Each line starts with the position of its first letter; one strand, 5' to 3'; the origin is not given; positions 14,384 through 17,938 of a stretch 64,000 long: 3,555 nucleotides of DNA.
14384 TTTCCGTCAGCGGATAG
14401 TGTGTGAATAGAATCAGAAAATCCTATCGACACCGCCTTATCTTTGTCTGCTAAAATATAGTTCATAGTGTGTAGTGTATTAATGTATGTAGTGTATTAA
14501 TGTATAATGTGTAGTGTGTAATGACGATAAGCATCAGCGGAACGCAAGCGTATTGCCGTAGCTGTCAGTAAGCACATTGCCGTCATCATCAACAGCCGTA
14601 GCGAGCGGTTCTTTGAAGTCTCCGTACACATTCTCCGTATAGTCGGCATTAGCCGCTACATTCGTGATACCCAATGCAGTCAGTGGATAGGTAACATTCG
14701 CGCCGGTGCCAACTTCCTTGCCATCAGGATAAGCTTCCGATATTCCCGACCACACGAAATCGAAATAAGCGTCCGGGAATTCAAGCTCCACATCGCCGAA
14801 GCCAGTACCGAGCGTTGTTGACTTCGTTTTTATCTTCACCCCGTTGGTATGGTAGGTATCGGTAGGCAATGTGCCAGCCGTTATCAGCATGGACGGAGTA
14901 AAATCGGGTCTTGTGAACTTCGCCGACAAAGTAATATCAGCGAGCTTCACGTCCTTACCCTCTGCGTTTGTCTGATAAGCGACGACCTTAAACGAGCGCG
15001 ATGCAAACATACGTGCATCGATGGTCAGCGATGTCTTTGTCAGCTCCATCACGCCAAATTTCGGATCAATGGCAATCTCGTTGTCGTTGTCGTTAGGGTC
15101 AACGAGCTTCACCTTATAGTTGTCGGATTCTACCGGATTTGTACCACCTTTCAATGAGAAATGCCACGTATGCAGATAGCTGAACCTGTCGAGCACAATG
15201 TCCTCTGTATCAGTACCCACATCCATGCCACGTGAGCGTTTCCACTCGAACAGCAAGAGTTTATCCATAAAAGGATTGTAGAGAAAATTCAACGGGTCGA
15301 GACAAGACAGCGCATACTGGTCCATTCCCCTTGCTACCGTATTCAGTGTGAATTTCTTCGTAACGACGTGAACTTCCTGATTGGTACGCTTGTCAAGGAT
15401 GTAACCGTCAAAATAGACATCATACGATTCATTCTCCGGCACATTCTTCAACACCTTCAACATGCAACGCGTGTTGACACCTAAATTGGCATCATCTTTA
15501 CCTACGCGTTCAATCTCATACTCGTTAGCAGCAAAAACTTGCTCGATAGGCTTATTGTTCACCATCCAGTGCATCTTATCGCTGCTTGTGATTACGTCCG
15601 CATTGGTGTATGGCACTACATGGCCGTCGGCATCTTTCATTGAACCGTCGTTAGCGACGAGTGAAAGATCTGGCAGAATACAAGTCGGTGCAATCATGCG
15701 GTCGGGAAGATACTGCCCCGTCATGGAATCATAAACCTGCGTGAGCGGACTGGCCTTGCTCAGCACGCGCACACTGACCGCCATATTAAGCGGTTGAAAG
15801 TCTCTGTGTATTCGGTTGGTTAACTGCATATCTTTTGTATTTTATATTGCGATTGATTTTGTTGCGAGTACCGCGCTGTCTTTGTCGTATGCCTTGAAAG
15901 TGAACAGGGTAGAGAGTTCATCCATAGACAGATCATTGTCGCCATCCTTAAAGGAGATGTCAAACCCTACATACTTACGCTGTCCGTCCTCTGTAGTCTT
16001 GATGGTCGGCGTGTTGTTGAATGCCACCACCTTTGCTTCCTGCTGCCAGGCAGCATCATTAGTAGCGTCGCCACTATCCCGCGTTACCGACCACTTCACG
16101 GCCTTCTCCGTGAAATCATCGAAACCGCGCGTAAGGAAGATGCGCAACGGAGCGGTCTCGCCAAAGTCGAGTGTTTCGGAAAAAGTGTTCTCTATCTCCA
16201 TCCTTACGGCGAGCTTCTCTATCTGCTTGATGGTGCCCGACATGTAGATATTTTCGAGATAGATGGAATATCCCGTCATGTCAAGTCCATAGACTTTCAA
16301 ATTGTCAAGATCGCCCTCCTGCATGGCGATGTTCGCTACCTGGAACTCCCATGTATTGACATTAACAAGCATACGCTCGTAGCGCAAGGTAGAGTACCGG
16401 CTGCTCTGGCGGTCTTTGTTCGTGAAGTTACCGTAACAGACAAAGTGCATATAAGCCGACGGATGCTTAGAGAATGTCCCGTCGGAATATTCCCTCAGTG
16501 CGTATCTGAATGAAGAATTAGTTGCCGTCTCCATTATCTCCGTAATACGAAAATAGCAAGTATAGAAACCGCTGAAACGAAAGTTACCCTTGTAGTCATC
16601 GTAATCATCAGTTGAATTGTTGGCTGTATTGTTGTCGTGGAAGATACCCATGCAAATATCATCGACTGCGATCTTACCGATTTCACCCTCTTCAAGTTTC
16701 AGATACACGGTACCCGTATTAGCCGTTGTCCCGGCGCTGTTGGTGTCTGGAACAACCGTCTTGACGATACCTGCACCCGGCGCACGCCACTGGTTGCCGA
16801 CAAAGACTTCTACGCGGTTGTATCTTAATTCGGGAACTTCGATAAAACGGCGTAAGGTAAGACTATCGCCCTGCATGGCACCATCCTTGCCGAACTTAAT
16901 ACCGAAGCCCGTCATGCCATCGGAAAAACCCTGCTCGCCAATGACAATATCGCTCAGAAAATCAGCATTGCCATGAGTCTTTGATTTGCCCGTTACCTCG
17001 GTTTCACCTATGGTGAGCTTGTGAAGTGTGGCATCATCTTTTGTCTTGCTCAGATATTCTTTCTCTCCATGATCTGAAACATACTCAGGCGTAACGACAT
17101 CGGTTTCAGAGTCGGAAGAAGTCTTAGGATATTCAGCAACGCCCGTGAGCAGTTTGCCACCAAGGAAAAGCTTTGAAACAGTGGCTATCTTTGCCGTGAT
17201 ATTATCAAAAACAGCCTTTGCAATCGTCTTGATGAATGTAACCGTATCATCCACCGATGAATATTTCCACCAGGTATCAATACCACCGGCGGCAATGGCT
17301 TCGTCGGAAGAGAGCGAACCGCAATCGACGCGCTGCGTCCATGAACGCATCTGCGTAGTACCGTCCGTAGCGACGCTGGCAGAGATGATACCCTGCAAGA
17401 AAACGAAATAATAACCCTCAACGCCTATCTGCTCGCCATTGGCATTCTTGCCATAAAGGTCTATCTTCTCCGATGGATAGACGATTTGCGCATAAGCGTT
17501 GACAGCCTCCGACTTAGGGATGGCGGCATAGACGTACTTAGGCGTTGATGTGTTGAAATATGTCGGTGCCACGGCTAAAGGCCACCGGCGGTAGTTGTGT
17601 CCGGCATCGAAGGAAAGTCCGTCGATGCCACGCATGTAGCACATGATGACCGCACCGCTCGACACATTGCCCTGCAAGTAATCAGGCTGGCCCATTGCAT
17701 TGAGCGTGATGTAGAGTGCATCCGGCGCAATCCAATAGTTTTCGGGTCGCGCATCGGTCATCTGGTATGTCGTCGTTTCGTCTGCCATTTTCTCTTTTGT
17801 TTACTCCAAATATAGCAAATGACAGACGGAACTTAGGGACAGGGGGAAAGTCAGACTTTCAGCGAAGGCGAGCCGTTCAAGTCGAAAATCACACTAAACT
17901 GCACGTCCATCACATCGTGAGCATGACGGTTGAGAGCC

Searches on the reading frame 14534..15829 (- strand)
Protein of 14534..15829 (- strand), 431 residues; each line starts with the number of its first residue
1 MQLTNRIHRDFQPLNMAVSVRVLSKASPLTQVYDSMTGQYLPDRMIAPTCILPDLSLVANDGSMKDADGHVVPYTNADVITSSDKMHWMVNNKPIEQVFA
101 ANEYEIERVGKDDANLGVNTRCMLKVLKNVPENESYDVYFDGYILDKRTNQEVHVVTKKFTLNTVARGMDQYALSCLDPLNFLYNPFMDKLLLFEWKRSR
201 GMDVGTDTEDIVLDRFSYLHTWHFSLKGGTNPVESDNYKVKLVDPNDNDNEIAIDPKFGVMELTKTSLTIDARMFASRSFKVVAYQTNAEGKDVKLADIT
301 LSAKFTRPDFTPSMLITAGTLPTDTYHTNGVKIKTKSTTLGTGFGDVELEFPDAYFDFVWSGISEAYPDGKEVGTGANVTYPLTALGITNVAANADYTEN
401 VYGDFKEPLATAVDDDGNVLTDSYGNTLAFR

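Call 50: search_protein_families(library=phrogs, proteins=[window:14534-15829:-], max_evalue=0.01)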
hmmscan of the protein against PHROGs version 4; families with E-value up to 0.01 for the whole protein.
window:14534-15829:- (431 aa): 1 family
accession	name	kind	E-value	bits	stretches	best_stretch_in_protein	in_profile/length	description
phrog_3267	-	tail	0.0011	19.2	0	23-167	25-154/369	tail protein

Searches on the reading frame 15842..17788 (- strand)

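Call 9: search_protein_families(library=phrogs, proteins=[window:15842-17788:-], max_evalue=0.001)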
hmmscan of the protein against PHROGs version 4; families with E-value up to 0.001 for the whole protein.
window:15842-17788:- (648 aa): 1 family
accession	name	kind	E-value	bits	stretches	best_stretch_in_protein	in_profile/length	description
phrog_26822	-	unknown function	9.1e-23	81.6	1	282-469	141-305/530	-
